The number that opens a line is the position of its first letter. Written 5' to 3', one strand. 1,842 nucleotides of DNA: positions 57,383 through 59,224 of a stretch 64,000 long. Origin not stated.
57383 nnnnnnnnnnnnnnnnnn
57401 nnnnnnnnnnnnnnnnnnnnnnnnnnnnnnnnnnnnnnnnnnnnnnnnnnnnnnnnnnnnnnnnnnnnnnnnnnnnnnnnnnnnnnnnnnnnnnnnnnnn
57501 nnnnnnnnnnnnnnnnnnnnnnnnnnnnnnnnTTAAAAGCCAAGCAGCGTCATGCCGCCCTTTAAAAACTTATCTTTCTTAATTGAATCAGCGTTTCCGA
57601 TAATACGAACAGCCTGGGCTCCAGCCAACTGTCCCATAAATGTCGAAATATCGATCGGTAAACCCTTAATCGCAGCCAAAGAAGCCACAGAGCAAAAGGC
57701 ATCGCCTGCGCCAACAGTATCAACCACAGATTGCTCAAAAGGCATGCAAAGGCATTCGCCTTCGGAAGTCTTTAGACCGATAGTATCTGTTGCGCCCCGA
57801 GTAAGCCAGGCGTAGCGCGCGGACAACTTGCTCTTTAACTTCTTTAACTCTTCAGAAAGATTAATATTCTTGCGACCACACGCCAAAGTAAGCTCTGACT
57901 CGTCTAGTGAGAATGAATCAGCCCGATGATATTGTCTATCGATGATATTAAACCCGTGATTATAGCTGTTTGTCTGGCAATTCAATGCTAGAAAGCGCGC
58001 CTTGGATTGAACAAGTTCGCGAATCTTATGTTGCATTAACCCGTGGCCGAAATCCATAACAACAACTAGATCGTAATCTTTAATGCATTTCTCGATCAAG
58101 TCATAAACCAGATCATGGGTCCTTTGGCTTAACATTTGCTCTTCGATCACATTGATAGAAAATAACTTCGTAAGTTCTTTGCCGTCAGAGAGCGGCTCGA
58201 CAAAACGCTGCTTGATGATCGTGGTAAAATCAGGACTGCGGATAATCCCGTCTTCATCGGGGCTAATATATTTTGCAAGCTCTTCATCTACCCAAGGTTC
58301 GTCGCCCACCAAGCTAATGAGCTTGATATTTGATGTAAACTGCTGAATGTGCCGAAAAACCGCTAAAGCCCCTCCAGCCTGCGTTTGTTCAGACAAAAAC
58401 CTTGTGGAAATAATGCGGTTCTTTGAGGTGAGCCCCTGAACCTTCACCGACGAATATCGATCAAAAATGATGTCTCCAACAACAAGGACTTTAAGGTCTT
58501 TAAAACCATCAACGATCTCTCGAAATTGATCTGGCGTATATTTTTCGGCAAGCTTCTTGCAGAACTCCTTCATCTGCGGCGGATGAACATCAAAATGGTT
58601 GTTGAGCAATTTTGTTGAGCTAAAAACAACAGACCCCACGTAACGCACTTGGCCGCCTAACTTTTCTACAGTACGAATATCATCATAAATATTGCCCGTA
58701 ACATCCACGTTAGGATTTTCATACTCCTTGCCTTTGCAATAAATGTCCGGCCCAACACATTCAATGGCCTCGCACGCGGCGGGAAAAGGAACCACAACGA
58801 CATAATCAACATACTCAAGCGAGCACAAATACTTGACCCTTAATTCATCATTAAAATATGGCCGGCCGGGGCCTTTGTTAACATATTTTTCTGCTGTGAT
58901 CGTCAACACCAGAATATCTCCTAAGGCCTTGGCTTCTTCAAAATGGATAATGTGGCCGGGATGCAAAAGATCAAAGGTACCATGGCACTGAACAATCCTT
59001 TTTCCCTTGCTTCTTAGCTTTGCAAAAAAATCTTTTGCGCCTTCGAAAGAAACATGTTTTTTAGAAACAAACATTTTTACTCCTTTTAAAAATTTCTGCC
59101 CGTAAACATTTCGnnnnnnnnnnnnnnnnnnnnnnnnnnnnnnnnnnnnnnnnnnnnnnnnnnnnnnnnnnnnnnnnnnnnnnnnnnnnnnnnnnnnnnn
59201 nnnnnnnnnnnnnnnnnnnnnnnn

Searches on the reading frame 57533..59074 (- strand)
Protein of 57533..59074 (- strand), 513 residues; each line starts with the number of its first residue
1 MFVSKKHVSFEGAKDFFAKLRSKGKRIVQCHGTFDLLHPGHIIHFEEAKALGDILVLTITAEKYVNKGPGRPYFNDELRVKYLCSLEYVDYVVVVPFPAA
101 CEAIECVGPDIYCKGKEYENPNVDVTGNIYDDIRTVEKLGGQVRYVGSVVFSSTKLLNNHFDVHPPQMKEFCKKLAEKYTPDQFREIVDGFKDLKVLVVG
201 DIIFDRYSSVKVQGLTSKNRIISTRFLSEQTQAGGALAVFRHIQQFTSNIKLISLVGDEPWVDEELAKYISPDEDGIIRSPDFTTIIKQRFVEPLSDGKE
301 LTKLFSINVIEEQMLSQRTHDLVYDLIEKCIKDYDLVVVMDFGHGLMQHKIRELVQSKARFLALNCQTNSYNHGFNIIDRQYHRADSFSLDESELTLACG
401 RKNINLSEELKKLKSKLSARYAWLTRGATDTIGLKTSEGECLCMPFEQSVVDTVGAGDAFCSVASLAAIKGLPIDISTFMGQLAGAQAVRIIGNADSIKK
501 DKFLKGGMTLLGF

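Call 5: search_protein_families(library=pfam, proteins=[window:57533-59074:-])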
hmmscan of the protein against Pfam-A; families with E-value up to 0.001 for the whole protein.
window:57533-59074:- (513 aa): 2 families
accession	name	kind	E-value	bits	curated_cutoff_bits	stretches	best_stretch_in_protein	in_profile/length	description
PF00294.29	PfkB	-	5e-12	46.2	25.8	1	385-497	184-298/302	pfkB family carbohydrate kinase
PF01467.32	CTP_transf_like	-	2.9e-11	44.1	21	1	31-121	3-93/133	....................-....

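Call 8: search_protein_families(library=ncbifam, proteins=[window:57533-59074:-], max_evalue=0.00001)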
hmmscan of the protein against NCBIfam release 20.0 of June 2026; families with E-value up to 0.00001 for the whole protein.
window:57533-59074:- (513 aa): 6 families
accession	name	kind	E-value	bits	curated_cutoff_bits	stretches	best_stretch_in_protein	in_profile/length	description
NF008454.0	PRK11316.1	equivalog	6.9e-37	127.1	521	2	8-147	323-457/475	bifunctional D-glycero-beta-D-manno-heptose-7-phosphate kinase/D-glycero-beta-D-manno-heptose 1-phosphate adenylyltransferase HldE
TIGR02198.1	rfaE_dom_I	equivalog_domain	1.4e-28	100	345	1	190-495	4-303/315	D-glycero-beta-D-manno-heptose-7-phosphate kinase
TIGR02199.1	rfaE_dom_II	equivalog_domain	6.3e-25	87.7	181.5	1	18-156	4-138/144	D-glycero-beta-D-manno-heptose 1-phosphate adenylyltransferase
TIGR00125.1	cyt_tran_rel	domain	8.3e-12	45.1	27.7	1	28-91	2-64/65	adenylyltransferase/cytidyltransferase family protein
TIGR01518.1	g3p_cytidyltrns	equivalog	6.4e-10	39.2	165.4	1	30-93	3-66/125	glycerol-3-phosphate cytidylyltransferase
TIGR04382.1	myo_inos_iolC_N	equivalog_domain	9.3e-06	25.1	300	0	395-499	199-300/309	5-dehydro-2-deoxygluconokinase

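Call 15: search_solved_structures(query=window:57533-59074:-, max_evalue=0.001)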
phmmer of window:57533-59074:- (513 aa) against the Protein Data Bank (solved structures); distinct sequences matched with E-value up to 0.001: 6.
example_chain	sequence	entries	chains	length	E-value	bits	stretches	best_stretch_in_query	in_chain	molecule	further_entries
3elb_A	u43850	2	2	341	2.9e-16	62.4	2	28-118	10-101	Ethanolamine-phosphate cytidylyltransferase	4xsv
5x9q_A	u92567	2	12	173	4.6e-13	51.9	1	15-120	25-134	Putative cytidylyltransferase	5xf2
1coz_A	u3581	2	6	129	5.5e-08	35.1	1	28-94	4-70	PROTEIN (GLYCEROL-3-PHOSPHATE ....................) | glycerol-3-phosphate cytidylyltransferase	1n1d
3glv_A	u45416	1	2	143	6.6e-08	34.9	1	28-129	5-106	Lipopolysaccharide core biosynthesis protein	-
2b7l_A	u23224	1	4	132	7.5e-08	34.7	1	26-120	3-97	glycerol-3-phosphate cytidylyltransferase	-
4e84_A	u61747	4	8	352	2.7e-05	26.2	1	194-494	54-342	D-beta-D-heptose 7-phosphate kinase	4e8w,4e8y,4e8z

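Call 86: search_dna_similar(query=window:57533-59074:-, collection=plasmids, mode=protein, max_rows=15, max_evalue=1e-10)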
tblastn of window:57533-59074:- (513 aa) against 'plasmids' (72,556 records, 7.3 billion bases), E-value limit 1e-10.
Records with a match: 13; places in all: 14; records where one place covers at least 80% of the query: 2.
Best place of each record, by identity: <60% 13.
By first word of the organism name: Pseudomonas 3; Solidesulfovibrio 1; Azospirillum 1; Nonomuraea 1; Gluconobacter 1; Embleya 1; Streptomyces 1; Fusobacterium 1; Arthrobacter 1; Neochlamydia 1; and 1 more.
By predicted mobility (MOB-suite, as given by PLSDB): non-mobilizable 11; conjugative 1; mobilizable 1.
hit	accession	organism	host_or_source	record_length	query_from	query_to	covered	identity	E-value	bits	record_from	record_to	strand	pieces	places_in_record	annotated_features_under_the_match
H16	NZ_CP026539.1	Solidesulfovibrio carbinolicus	-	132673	18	504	95%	35.8%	3e-88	303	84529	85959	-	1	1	PfkB family carbohydrate kinase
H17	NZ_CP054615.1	Azospirillum oryzae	cell culture,soil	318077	15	511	97%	34.8%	7e-81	282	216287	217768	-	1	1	PfkB family carbohydrate kinase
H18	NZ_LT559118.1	Nonomuraea gerenzanensis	-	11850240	21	198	35%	31.0%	6e-14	82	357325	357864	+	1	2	none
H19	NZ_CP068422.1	Gluconobacter sphaericus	single cell,Campbell Early grape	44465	9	169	31%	34.1%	8e-14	82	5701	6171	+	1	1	rfaE1: D-glycero-beta-D-manno-heptose-7-phosphate kinase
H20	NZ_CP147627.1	Pseudomonas aeruginosa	Homo sapiens,bloodstream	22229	2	159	31%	34.5%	2e-19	100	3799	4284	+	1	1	adenylyltransferase/cytidyltransferase family protein | GNAT family N-acetyltransferase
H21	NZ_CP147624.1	Pseudomonas aeruginosa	Homo sapiens,bloodstream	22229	2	159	31%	34.5%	2e-19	100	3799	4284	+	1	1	adenylyltransferase/cytidyltransferase family protein | GNAT family N-acetyltransferase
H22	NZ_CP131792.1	Pseudomonas aeruginosa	Homo sapiens,culture,blood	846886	2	159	31%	34.5%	2e-19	100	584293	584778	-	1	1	adenylyltransferase/cytidyltransferase family protein | GNAT family N-acetyltransferase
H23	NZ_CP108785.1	Embleya sp. NBC_00888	-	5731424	13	157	28%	36.7%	9e-13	79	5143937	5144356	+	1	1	none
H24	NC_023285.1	Streptomyces sp. F8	-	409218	12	161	29%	31.6%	4e-11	74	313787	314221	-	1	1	rfaE2: D-glycero-beta-D-manno-heptose 1-phosphate adenylyltransferase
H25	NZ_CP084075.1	Fusobacterium vincentii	-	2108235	7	154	29%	32.0%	2e-11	74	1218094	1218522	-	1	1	none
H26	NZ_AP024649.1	Arthrobacter sp. StoSoilB13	-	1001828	21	154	26%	35.3%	3e-13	81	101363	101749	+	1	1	none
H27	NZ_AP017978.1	Neochlamydia sp. S13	-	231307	5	154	29%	28.3%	1e-11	75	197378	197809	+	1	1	adenylyltransferase/cytidyltransferase family protein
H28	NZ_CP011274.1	Planctomyces sp. SH-PL62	cell culture,sugar beet rhizosphere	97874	24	118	19%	43.3%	2e-12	77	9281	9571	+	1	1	rfaE2: D-glycero-beta-D-manno-heptose 1-phosphate adenylyltransferase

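Call 87: get_annotated_region(hit=H16, flank=16000)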
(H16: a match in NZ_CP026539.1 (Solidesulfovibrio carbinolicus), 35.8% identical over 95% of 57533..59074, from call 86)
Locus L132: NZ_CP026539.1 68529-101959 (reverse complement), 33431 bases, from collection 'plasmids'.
description: Solidesulfovibrio carbinolicus strain DSM 3852 plasmid pDCAR1, complete sequence
organism: Solidesulfovibrio carbinolicus (NCBI taxid 296842)
taxonomy: Bacteria; Thermodesulfobacteriota; Desulfovibrionia; Desulfovibrionales; Desulfovibrionaceae; Solidesulfovibrio; Solidesulfovibrio carbinolicus
host: -; source: -; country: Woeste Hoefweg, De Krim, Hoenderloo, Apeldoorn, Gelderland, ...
typing (MOB-suite, as given by PLSDB): non-mobilizable
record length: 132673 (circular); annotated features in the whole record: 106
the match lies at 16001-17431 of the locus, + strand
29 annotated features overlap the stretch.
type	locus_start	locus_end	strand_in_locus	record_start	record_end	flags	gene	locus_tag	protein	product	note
CDS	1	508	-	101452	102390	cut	-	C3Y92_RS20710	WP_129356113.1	transketolase C-terminal domain-containing protein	-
CDS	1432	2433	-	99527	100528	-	-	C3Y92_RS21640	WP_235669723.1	aminoglycoside phosphotransferase family protein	-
CDS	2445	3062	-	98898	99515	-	-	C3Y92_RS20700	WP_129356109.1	hypothetical protein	-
CDS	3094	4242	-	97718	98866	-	pseC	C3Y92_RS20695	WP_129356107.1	UDP-4-amino-4, 6-dideoxy-N-acetyl-beta-L-altrosamine transaminase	-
CDS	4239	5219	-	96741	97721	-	pseB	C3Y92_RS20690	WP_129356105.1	UDP-N-acetylglucosamine 4,6-dehydratase (inverting)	-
CDS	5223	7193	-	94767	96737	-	-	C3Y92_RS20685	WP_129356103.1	glycoside hydrolase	-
CDS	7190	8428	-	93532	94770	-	-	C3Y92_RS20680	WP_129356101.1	ATP-grasp domain-containing protein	-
CDS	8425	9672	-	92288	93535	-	-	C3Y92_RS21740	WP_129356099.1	class I SAM-dependent methyltransferase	GO:0032259 - methylation [Evidence IEA]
CDS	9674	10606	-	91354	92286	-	-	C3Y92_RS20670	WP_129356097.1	transketolase C-terminal domain-containing protein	-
CDS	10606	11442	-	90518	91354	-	-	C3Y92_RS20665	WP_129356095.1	transketolase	-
CDS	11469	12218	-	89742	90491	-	fabG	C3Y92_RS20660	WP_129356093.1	3-oxoacyl-ACP reductase FabG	-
CDS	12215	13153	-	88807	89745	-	-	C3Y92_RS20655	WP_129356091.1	class I SAM-dependent methyltransferase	-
CDS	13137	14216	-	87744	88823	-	-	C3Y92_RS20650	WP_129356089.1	acylneuraminate cytidylyltransferase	-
CDS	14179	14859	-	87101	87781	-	pseF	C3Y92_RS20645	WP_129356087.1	pseudaminic acid cytidylyltransferase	-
CDS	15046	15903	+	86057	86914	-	-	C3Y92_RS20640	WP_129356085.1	N-acetylneuraminate synthase family protein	GO:0016051 - carbohydrate biosynthetic process [Evidence IEA]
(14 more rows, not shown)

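Call 88: get_annotated_region(hit=H17, flank=16000)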
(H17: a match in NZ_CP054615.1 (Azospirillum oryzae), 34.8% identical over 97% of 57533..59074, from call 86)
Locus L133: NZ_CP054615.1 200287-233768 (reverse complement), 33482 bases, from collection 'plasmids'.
description: Azospirillum oryzae strain KACC 14407 plasmid unnamed1, complete sequence
organism: Azospirillum oryzae (NCBI taxid 286727)
taxonomy: Bacteria; Pseudomonadota; Alphaproteobacteria; Rhodospirillales; Azospirillaceae; Azospirillum; Azospirillum oryzae
host: -; source: cell culture,soil; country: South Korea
typing (MOB-suite, as given by PLSDB): non-mobilizable; replicon rep_cluster_1806
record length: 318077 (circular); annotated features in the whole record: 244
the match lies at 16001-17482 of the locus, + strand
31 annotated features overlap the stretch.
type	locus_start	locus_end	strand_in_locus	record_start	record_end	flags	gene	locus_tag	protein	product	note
CDS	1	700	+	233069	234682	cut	-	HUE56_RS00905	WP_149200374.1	hypothetical protein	-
CDS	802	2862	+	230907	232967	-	-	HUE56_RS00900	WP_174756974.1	radical SAM protein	-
CDS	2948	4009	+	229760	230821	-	-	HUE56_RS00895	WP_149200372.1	radical SAM protein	-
CDS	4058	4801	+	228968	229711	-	-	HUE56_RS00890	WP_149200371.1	hypothetical protein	-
CDS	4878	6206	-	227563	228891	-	-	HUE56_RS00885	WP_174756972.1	class I SAM-dependent methyltransferase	-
CDS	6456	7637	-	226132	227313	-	-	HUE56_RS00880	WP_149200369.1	radical SAM protein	-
CDS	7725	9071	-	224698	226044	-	-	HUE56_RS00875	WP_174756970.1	tetratricopeptide repeat protein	-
CDS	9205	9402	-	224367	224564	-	-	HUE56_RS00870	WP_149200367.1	hypothetical protein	-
CDS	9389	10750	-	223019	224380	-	-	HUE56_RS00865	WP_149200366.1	SGNH/GDSL hydrolase family protein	-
CDS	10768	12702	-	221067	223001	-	-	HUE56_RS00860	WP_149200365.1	carbamoyltransferase N-terminal domain-containing protein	GO:0009058 - biosynthetic process [Evidence IEA]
CDS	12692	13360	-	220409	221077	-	-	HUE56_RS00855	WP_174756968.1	class I SAM-dependent methyltransferase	-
CDS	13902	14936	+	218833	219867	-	-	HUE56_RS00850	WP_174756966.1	NAD-dependent epimerase/dehydratase family protein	-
CDS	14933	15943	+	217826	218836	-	-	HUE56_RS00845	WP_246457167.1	SDR family oxidoreductase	-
CDS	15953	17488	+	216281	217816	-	-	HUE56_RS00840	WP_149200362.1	PfkB family carbohydrate kinase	-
CDS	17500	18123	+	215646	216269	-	-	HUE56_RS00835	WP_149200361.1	SIS domain-containing protein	-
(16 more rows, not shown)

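Call 96: find_homologous_proteins(query=L133:15953-17488:+, max_evalue=1e-40)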
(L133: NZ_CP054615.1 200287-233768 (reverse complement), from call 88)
Query L133:15953-17488:+ (511 aa): 5383 proteins with E <= 1e-40 among 8000 candidates; the best 120 are listed.
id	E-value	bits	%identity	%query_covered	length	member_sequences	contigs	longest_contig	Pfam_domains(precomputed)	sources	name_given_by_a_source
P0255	0.0e+0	1046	90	100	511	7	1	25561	PF01467.33,PF00294.30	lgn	-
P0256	3.2e-271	918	79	100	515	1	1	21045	PF01467.33,PF00294.30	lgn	-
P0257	8.5e-260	881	78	99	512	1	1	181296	PF01467.33,PF00294.30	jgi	-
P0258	1.7e-254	863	75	100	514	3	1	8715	PF01467.33,PF00294.30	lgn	-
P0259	2.1e-254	863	76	100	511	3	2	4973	PF01467.33,PF00294.30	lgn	-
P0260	1.9e-250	850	74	100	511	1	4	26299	PF01467.33,PF00294.30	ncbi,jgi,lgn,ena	-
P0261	3.8e-249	846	75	100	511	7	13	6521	PF01467.33,PF00294.30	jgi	jgi:rfaE bifunctional protein nucleotidyltransferase chain/domain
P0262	1.7e-248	843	74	100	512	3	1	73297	PF01467.33,PF00294.30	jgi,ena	-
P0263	4.0e-244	829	72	99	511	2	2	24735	PF01467.33,PF00294.30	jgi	jgi:rfaE bifunctional protein kinase chain/domain/rfaE bifunctional protein nucleotidyltransferase c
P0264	2.2e-243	827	72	100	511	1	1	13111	PF01467.33,PF00294.30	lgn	-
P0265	3.8e-243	826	72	99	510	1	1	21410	PF01467.33,PF00294.30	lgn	-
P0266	2.2e-242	823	71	99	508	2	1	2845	PF01467.33,PF00294.30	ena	-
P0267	6.5e-234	795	70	99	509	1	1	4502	PF01467.33,PF00294.30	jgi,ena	-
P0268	9.5e-231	785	70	99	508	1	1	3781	PF01467.33,PF00294.30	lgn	-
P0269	5.3e-221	753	65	99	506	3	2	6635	PF01467.33,PF00294.30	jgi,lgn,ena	-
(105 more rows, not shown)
